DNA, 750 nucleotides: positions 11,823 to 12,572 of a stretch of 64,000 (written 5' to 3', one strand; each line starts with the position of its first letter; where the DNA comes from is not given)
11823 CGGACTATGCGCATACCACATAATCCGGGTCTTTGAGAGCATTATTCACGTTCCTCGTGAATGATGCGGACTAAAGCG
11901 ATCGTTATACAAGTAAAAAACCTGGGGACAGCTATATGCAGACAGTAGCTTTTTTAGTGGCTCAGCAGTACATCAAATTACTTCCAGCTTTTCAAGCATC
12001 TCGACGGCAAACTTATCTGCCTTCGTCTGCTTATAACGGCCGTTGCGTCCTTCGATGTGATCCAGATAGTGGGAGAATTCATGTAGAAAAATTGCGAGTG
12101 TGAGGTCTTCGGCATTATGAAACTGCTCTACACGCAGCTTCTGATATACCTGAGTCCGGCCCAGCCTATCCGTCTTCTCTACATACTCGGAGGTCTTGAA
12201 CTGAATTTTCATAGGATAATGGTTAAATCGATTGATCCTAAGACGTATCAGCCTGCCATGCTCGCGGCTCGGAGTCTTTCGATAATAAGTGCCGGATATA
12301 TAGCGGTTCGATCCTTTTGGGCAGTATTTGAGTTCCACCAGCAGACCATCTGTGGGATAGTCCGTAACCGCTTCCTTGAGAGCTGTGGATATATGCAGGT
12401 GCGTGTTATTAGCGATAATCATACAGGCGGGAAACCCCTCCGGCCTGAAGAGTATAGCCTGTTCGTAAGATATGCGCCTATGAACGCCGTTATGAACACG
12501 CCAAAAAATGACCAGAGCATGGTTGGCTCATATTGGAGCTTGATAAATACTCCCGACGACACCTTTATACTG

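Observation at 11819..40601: Family of ~75-bp double-hairpin intergenic repeats (four copies in 64 kb)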

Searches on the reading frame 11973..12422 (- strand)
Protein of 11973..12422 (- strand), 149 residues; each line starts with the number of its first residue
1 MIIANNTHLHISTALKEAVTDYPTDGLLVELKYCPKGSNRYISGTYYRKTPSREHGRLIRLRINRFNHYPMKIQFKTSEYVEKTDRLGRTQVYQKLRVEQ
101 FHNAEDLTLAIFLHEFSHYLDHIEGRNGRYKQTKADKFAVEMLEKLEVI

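Call 13: search_protein_families(library=pfam, proteins=[window:11973-12422:-])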
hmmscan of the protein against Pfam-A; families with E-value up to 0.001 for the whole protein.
window:11973-12422:- (149 aa): 0 families
